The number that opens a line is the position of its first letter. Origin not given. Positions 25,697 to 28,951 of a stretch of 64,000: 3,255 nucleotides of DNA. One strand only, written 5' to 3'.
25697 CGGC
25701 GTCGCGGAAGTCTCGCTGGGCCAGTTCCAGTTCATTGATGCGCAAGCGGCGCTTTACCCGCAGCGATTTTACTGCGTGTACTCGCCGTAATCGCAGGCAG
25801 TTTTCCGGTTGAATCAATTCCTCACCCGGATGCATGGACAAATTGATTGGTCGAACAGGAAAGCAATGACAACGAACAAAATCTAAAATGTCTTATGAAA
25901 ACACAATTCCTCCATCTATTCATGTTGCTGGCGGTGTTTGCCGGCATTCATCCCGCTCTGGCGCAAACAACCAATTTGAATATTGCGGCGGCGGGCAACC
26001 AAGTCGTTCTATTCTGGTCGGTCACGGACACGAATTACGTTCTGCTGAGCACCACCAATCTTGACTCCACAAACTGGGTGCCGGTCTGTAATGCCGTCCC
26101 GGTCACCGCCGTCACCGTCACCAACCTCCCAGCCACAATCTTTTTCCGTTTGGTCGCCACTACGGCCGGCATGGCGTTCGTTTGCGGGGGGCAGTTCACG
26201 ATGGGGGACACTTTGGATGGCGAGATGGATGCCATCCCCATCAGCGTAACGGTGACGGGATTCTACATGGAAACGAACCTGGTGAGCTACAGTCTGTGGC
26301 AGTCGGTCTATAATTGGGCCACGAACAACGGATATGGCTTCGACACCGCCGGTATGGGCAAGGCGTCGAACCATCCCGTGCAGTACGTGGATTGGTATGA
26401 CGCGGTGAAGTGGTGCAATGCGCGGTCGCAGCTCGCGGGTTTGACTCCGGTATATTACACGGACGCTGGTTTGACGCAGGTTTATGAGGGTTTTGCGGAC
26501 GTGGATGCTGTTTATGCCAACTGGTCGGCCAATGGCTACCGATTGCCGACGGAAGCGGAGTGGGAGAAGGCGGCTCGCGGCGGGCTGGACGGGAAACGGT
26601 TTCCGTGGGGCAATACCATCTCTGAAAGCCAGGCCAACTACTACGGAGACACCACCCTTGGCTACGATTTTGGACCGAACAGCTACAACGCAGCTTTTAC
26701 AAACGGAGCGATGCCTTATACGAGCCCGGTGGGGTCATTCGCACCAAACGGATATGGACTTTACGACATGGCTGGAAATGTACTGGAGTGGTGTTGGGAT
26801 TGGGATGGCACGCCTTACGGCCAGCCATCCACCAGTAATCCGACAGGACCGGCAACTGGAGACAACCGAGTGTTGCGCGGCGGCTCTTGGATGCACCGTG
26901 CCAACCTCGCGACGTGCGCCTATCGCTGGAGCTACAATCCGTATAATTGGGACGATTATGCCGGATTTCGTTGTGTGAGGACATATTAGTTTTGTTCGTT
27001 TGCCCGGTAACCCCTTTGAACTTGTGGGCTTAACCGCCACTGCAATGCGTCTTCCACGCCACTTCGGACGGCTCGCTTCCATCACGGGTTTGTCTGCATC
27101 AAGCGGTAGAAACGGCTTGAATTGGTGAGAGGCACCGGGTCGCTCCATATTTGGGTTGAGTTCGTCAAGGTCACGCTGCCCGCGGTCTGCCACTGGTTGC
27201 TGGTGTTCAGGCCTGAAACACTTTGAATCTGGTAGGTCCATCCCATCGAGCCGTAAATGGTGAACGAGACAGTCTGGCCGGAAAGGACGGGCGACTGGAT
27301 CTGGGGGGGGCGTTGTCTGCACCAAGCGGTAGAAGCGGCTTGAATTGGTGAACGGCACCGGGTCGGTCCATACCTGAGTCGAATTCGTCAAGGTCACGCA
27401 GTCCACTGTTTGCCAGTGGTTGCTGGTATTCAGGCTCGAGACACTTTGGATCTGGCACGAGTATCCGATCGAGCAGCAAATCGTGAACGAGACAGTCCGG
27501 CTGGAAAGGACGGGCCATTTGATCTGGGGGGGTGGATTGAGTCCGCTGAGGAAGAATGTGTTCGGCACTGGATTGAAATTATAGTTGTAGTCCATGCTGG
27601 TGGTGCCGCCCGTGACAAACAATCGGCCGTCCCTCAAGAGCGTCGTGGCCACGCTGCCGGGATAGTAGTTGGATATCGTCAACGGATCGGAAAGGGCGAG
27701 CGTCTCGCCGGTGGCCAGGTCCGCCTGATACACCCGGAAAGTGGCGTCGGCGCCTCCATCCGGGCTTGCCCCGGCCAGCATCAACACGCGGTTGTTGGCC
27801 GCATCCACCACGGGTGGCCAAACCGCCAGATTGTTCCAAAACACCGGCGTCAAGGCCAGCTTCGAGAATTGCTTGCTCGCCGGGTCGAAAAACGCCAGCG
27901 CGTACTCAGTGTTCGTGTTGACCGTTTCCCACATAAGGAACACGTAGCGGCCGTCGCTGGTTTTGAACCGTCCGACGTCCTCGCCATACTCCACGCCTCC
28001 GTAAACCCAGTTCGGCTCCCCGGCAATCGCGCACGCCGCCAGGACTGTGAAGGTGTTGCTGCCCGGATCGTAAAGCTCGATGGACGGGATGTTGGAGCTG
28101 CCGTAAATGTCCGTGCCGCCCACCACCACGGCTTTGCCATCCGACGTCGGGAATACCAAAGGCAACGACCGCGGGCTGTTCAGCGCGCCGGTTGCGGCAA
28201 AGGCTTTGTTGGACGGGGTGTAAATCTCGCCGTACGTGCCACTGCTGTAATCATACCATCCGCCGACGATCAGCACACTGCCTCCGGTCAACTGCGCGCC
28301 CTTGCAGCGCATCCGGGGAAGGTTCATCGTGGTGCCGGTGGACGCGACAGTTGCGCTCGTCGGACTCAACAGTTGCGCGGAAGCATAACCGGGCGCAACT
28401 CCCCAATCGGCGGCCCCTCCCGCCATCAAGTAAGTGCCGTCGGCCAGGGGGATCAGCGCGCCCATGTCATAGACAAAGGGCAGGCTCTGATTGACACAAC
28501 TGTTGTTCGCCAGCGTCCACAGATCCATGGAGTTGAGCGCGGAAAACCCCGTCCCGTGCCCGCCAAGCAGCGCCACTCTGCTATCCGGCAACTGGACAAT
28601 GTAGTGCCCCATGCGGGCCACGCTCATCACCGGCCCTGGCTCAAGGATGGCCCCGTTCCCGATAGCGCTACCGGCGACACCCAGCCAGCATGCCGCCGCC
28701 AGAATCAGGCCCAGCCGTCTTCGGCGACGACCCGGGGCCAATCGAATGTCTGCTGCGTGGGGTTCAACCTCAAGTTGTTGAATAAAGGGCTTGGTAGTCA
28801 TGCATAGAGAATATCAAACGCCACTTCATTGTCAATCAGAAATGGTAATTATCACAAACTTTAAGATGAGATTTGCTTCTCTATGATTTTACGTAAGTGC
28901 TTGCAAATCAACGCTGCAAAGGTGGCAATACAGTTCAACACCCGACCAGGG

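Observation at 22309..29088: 6.5 kb island of three secreted-protein genes bracketed by a diverged 145-bp duplication of the 3' end of the ligase-like gene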

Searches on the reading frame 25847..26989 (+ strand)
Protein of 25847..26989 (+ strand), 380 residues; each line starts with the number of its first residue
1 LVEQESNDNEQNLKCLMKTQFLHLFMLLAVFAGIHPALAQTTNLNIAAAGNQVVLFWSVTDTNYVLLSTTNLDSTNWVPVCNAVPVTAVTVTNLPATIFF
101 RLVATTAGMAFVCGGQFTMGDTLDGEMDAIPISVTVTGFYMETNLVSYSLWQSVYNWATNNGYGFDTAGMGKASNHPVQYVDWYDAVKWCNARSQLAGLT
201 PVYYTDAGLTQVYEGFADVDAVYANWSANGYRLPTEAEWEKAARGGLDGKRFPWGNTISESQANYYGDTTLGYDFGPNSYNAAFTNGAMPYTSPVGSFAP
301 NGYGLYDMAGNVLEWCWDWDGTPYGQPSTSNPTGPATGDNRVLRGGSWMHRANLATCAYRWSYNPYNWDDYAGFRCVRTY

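Call 7: search_protein_families(library=pfam, proteins=[window:25847-26989:+], max_evalue=0.01)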
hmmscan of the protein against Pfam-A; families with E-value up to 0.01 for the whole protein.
window:25847-26989:+ (380 aa): 1 family
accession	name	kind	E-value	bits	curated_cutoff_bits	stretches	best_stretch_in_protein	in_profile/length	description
PF03781.23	FGE-sulfatase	-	6.9e-52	177.1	23.3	1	106-378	2-255/255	Sulfatase-modifying factor enzyme 1-like domain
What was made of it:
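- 25847..26989 (+): FGE-sulfatase (SUMF1/EgtB/PvdO-type) domain protein with an N-terminal signal-like segment. PF03781 E 7e-52 (call 7).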

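Call 10: search_protein_families(library=ncbifam, proteins=[window:25847-26989:+], max_evalue=0.01)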
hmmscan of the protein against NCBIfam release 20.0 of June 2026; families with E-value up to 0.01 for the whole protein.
window:25847-26989:+ (380 aa): 9 families
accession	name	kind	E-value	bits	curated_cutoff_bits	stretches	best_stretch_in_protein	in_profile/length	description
TIGR03525.2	GldK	equivalog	9.6e-30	104.2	350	1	170-380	214-407/408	T9SS ring complex lipoprotein PorK/GldK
TIGR02171.1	Fb_sc_TIGR02171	subfamily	1.7e-15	56.2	544.35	1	172-377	100-280/912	TIGR02171 family lipoprotein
NF051459.1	pyoverdine_PvdO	equivalog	2.8e-15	56.1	500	1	212-379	121-279/280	dihydropyoverdine dehydrogenase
TIGR03524.1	GldJ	equivalog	3.8e-15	55.6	458.2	1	229-318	262-363/559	gliding motility lipoprotein GldJ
NF041186.1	SenA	equivalog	4.3e-13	49.4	420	1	223-377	284-381/382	selenoneine synthase SenA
TIGR03440.2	egtB_TIGR03440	equivalog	4.7e-10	39.1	360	1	115-376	179-412/413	ergothioneine biosynthesis protein EgtB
TIGR04373.1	egtB_X_signatur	signature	5.7e-08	32.8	71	1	335-377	7-49/50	EgtB-related enzyme signature domain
TIGR04344.1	ovoA_Nterm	equivalog_domain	1.5e-07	30.7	400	1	222-377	307-444/444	5-histidylcysteine sulfoxide synthase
TIGR03530.1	GldJ_short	equivalog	3.5e-05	22.9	382.9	1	175-318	159-315/396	gliding motility lipoprotein GldJ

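Call 46: find_homologous_proteins(query=window:25847-26986:+, max_evalue=1e-60)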
Query window:25847-26986:+ (380 aa): 6823 proteins with E <= 1e-60 among 8000 candidates; the best 120 are listed.
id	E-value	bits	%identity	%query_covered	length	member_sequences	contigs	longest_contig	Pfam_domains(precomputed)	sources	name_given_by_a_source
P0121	5.8e-254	860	63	88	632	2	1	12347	PF03781.23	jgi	jgi:formylglycine-generating enzyme required for sulfatase activity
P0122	4.6e-237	805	63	82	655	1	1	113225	PF03781.23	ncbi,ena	-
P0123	5.9e-231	785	91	96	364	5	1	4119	PF03781.23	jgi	jgi:formylglycine-generating enzyme required for sulfatase activity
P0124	2.0e-225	766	67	73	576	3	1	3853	PF03781.23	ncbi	-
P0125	2.5e-219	746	57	95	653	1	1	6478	PF03781.23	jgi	jgi:formylglycine-generating enzyme required for sulfatase activity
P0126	6.0e-218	742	57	95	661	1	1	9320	PF03781.23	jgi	jgi:formylglycine-generating enzyme required for sulfatase activity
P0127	1.1e-209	715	57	95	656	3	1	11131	PF03781.23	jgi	jgi:formylglycine-generating enzyme required for sulfatase activity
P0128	4.2e-198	676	60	88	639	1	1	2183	PF03781.23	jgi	jgi:formylglycine-generating enzyme required for sulfatase activity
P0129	1.0e-197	675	62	72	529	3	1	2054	PF03781.23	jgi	jgi:formylglycine-generating enzyme required for sulfatase activity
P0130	3.2e-174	598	51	82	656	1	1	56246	PF03781.23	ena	-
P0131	5.8e-172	590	55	71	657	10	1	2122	PF03781.23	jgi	jgi:formylglycine-generating enzyme required for sulfatase activity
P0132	6.8e-161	554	58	74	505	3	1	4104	PF03781.23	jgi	jgi:formylglycine-generating enzyme required for sulfatase activity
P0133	1.2e-159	550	48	87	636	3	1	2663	PF03781.23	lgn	-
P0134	3.4e-159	548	70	95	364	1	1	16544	PF03781.23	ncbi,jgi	ncbi:MAG: SUMF1/EgtB/PvdO family nonheme iron enzyme [Verrucomicrobiota bacterium]|jgi:formylglycine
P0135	4.0e-159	548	50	91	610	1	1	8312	PF03781.23,PF09136.17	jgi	jgi:formylglycine-generating enzyme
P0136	2.8e-157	542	-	-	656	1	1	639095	PF03781.23,PF09136.17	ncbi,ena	-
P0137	1.1e-156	540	69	95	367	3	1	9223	PF03781.23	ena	-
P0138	5.6e-156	538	53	71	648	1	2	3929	PF07679.23,PF13927.13,PF03781.23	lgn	-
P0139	7.0e-156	537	-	-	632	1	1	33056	PF03781.23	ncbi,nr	ncbi:MAG: SUMF1/EgtB/PvdO family nonheme iron enzyme [Verrucomicrobia bacterium]|nr:SUMF1/EgtB/PvdO 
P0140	2.2e-155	536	67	95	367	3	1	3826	PF03781.23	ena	-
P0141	7.0e-155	534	67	96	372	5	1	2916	PF03781.23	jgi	-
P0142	3.0e-154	532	69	95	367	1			PF03781.23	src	-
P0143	2.9e-153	529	57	95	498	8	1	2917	PF03781.23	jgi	jgi:formylglycine-generating enzyme required for sulfatase activity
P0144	3.7e-151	522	65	96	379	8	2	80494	PF03781.23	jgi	jgi:formylglycine-generating enzyme required for sulfatase activity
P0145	7.7e-151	521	67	95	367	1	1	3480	PF03781.23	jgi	jgi:formylglycine-generating enzyme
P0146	1.6e-150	520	67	95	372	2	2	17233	PF03781.23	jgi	jgi:formylglycine-generating enzyme required for sulfatase activity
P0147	3.0e-150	519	65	97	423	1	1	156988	PF03781.23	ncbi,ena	-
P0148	3.8e-150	519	65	95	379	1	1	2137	PF03781.23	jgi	jgi:formylglycine-generating enzyme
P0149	6.2e-150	518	68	95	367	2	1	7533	PF03781.23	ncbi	ncbi:MAG TPA: SUMF1/EgtB/PvdO family nonheme iron enzyme [Sedimentisphaerales bacterium]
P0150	7.7e-150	518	68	95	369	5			PF03781.23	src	-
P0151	3.1e-149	516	67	95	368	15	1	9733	PF03781.23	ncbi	-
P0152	3.2e-149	516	-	-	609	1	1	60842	PF03781.23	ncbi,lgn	-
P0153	1.1e-148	514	65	97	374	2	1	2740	PF03781.23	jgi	jgi:formylglycine-generating enzyme required for sulfatase activity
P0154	1.8e-148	513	66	96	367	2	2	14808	PF03781.23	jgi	jgi:sulfatase modifying factor 1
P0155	1.8e-148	513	66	93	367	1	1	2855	PF03781.23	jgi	jgi:formylglycine-generating enzyme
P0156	3.6e-148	512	67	95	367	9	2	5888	PF03781.23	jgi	jgi:formylglycine-generating enzyme required for sulfatase activity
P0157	7.2e-148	511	67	95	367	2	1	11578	PF03781.23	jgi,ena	jgi:formylglycine-generating enzyme required for sulfatase activity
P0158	1.2e-147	510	62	99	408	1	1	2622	PF03781.23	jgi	jgi:formylglycine-generating enzyme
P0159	2.4e-147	509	-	-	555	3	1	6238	PF03781.23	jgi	jgi:formylglycine-generating enzyme required for sulfatase activity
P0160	2.9e-147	509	65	97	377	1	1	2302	PF03781.23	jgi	jgi:formylglycine-generating enzyme required for sulfatase activity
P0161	3.3e-147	509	64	97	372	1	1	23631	PF03781.23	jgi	jgi:formylglycine-generating enzyme required for sulfatase activity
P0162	5.4e-147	508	65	93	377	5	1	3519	PF03781.23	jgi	jgi:sulfatase modifying factor 1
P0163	7.9e-147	508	64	95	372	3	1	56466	PF03781.23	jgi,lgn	-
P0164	1.2e-146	507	65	96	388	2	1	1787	PF03781.23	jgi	jgi:formylglycine-generating enzyme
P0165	1.3e-146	507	66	95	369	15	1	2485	PF03781.23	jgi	jgi:formylglycine-generating enzyme required for sulfatase activity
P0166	1.5e-146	507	-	-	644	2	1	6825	PF03781.23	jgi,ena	jgi:formylglycine-generating enzyme required for sulfatase activity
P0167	1.7e-146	507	64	98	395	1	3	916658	PF03781.23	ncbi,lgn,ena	ncbi:MAG: formylglycine-generating enzyme family protein [Limisphaerales bacterium]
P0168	2.0e-146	506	67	95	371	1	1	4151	PF03781.23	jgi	jgi:formylglycine-generating enzyme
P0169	2.0e-146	506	63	99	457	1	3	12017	PF03781.23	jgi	jgi:formylglycine-generating enzyme required for sulfatase activity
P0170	6.5e-146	505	64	97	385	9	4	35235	PF03781.23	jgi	jgi:formylglycine-generating enzyme required for sulfatase activity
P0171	1.1e-145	504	-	-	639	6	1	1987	PF03781.23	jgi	jgi:formylglycine-generating enzyme required for sulfatase activity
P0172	6.0e-145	501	64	96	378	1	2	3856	PF03781.23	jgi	jgi:formylglycine-generating enzyme required for sulfatase activity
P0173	1.4e-144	500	64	95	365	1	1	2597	PF03781.23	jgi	jgi:formylglycine-generating enzyme required for sulfatase activity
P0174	2.9e-144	499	64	96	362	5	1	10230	PF03781.23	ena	-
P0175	3.3e-144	499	65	95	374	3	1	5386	PF03781.23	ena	-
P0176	3.7e-144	499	63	96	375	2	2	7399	PF03781.23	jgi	jgi:formylglycine-generating enzyme required for sulfatase activity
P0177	3.8e-144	499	64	95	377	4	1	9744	PF03781.23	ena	-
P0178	4.1e-144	499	-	-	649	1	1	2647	PF03781.23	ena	-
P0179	8.9e-144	498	64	96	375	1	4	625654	PF03781.23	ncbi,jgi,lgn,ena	jgi:formylglycine-generating enzyme required for sulfatase activity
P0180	1.3e-143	497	67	95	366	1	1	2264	PF03781.23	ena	-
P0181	1.4e-143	497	65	95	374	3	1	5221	PF03781.23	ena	-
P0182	1.4e-143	497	67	95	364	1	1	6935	PF03781.23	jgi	jgi:formylglycine-generating enzyme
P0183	2.6e-143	496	64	94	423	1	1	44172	PF03781.23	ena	-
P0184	6.4e-143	495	64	95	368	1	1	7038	PF03781.23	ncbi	-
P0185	7.5e-143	495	62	74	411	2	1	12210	PF03781.23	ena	-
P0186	7.9e-143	494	61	99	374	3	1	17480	PF03781.23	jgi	jgi:formylglycine-generating enzyme required for sulfatase activity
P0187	9.5e-143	494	66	88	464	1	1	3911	PF03781.23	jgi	jgi:formylglycine-generating enzyme required for sulfatase activity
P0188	1.0e-142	494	63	97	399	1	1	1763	PF03781.23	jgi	-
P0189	2.1e-142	493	65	95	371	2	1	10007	PF03781.23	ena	-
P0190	3.3e-142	492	63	96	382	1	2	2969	PF03781.23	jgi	jgi:formylglycine-generating enzyme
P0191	3.9e-142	492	65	90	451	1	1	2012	PF03781.23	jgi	jgi:formylglycine-generating enzyme required for sulfatase activity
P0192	5.4e-142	492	64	96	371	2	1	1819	PF03781.23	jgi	jgi:formylglycine-generating enzyme required for sulfatase activity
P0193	5.6e-142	492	65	95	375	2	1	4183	PF03781.23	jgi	jgi:formylglycine-generating enzyme required for sulfatase activity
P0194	5.7e-142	492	63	95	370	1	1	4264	PF03781.23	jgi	jgi:formylglycine-generating enzyme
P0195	5.8e-142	492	64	95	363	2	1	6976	PF03781.23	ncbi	-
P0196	1.5e-141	490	63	95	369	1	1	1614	PF03781.23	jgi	jgi:formylglycine-generating enzyme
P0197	2.6e-141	489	64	96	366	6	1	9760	PF03781.23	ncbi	-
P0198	4.5e-141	489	62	95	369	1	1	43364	PF03781.23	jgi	jgi:formylglycine-generating enzyme required for sulfatase activity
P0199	6.0e-141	488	62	97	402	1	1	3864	PF03781.23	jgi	jgi:sulfatase modifying factor 1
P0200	6.1e-141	488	65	95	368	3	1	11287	PF03781.23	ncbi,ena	-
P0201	7.5e-141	488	63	96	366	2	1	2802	PF03781.23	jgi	jgi:formylglycine-generating enzyme required for sulfatase activity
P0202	2.3e-140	486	64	96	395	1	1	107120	PF03781.23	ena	-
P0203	2.4e-140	486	64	96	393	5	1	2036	PF03781.23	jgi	jgi:sulfatase modifying factor 1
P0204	3.0e-140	486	66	93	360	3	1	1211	PF03781.23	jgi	jgi:formylglycine-generating enzyme required for sulfatase activity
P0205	4.4e-140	485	65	94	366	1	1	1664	PF03781.23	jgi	jgi:formylglycine-generating enzyme required for sulfatase activity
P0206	4.5e-140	485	63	95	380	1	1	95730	PF03781.23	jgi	jgi:formylglycine-generating enzyme required for sulfatase activity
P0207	5.0e-140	485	64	95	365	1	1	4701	PF03781.23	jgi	jgi:formylglycine-generating enzyme required for sulfatase activity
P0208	6.0e-140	485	60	98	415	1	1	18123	PF03781.23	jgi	jgi:formylglycine-generating enzyme required for sulfatase activity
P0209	7.9e-140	485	63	95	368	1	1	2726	PF03781.23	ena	-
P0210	1.1e-139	484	62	96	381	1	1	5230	PF03781.23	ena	-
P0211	1.2e-139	484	64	95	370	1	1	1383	PF03781.23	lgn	-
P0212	2.7e-139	483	64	95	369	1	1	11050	PF03781.23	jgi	jgi:formylglycine-generating enzyme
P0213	2.9e-139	483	63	95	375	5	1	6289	PF03781.23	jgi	jgi:formylglycine-generating enzyme required for sulfatase activity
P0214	4.4e-139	482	63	95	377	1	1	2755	PF03781.23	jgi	jgi:sulfatase modifying factor 1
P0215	5.1e-139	482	62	95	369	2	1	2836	PF03781.23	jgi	jgi:formylglycine-generating enzyme required for sulfatase activity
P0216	6.0e-139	482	63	95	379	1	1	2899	PF03781.23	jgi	jgi:formylglycine-generating enzyme required for sulfatase activity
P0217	6.9e-139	481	67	92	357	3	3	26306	PF03781.23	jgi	jgi:formylglycine-generating enzyme required for sulfatase activity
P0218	7.3e-139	481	62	94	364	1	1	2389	PF03781.23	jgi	jgi:formylglycine-generating enzyme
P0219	8.0e-139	481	63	95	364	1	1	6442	PF03781.23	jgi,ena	jgi:sulfatase modifying factor 1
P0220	1.1e-138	481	65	95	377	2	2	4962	PF03781.23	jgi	jgi:formylglycine-generating enzyme required for sulfatase activity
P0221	1.5e-138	480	62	95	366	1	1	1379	PF03781.23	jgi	jgi:formylglycine-generating enzyme required for sulfatase activity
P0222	1.8e-138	480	65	95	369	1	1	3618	PF03781.23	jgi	jgi:formylglycine-generating enzyme required for sulfatase activity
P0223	2.9e-138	479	62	97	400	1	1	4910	PF03781.23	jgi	jgi:formylglycine-generating enzyme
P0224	3.5e-138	479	63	95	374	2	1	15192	PF03781.23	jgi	jgi:sulfatase modifying factor 1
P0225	3.8e-138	479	62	95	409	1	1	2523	PF03781.23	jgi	jgi:formylglycine-generating enzyme required for sulfatase activity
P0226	4.3e-138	479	62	95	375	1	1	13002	PF03781.23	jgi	jgi:formylglycine-generating enzyme required for sulfatase activity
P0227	5.7e-138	478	62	96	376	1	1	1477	PF03781.23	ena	-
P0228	5.8e-138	478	64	93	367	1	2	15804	PF03781.23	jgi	jgi:formylglycine-generating enzyme required for sulfatase activity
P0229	9.3e-138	478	64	95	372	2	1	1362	PF03781.23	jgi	-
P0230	9.6e-138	478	63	95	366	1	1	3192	PF03781.23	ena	-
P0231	1.1e-137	478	63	94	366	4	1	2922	PF03781.23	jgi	jgi:formylglycine-generating enzyme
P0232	1.1e-137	477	62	96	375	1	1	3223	PF03781.23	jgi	jgi:formylglycine-generating enzyme required for sulfatase activity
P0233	1.6e-137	477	63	95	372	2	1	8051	PF03781.23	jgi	jgi:formylglycine-generating enzyme required for sulfatase activity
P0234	1.7e-137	477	61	96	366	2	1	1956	PF03781.23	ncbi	ncbi:MAG: formylglycine-generating enzyme family protein [Limisphaerales bacterium]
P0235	1.7e-137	477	64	93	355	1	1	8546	PF03781.23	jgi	jgi:formylglycine-generating enzyme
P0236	1.7e-137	477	64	95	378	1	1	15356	PF03781.23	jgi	jgi:sulfatase modifying factor 1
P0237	2.5e-137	476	64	93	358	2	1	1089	PF03781.23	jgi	-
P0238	2.8e-137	476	62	96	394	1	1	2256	PF03781.23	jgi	jgi:formylglycine-generating enzyme required for sulfatase activity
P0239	3.6e-137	476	64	95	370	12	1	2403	PF03781.23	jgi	-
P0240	4.5e-137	476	61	98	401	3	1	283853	PF03781.23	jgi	jgi:formylglycine-generating enzyme required for sulfatase activity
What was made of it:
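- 25847..26989 (+): Member of a very large paralogous family; nearest non-self homologue is 91% identical (call 46).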

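Call 47: find_encoding_contigs(protein=P0123, flank=10000, max_places=5)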
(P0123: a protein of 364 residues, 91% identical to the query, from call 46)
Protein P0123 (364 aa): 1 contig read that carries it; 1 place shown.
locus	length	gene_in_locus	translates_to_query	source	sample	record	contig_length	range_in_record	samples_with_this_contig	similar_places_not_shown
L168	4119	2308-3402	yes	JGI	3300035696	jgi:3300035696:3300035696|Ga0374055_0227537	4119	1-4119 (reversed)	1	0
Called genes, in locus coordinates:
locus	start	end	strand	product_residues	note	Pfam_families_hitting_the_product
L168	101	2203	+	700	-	PF07646:Kelch_2 (faint), PF13418:Beta-prop_TYW4 (faint), PF24681:Kelch_KLHDC2_KLHL20_DRC7, PF24981:Beta-prop_ATRN-LZTR1, PF24681:Kelch_KLHDC2_KLHL20_DRC7, PF24981:Beta-prop_ATRN-LZTR1 (weak), PF13415:Beta-prop_FBX42 (weak), PF01344:Kelch_1 (weak), +3 more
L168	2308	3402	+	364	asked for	PF03781:FGE-sulfatase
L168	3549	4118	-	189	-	?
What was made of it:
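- Tried and rejected: Kelch1-FGE occurs without Kelch2 in L168 (call 47).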

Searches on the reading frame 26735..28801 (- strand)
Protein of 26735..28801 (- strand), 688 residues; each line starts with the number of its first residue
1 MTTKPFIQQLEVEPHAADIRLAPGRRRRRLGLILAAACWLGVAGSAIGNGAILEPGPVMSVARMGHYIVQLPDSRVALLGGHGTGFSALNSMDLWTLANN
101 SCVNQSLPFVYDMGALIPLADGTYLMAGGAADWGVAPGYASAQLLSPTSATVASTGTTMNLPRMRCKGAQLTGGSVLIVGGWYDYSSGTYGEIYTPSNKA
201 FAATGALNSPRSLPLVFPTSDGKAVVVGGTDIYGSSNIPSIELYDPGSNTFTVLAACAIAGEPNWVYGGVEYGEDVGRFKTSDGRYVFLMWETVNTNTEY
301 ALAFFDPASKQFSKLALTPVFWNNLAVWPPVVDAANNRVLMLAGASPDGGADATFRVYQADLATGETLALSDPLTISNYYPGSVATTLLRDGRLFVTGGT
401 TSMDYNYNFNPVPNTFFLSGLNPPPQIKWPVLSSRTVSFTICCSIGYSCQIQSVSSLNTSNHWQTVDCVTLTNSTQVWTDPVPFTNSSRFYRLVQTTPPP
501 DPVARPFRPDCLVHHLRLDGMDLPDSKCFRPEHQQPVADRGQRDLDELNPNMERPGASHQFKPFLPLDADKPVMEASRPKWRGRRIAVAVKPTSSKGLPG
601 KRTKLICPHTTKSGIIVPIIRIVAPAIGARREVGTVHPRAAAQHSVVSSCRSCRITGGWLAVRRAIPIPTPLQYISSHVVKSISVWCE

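Call 7: search_protein_families(library=pfam, proteins=[window:26735-28801:-], max_evalue=0.01)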
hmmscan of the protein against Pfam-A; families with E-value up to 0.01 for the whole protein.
window:26735-28801:- (688 aa): 4 families
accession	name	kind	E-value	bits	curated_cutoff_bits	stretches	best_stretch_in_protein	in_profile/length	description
PF13418.12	Kelch_4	-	6.6e-07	29.6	21.6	1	62-102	1-41/49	Galactose oxidase, central domain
PF01344.31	Kelch_1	-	4.6e-06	26.5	20.1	0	219-255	9-43/46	Kelch motif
PF13964.12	Kelch_6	-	0.00015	22.1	25.3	0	220-256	10-45/50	Kelch motif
PF07646.21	Kelch_2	-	0.0021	18.4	21.3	0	64-98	2-35/48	Kelch motif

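Call 10: search_protein_families(library=ncbifam, proteins=[window:26735-28801:-], max_evalue=0.01)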
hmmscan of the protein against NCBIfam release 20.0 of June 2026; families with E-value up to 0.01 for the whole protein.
window:26735-28801:- (688 aa): 0 families
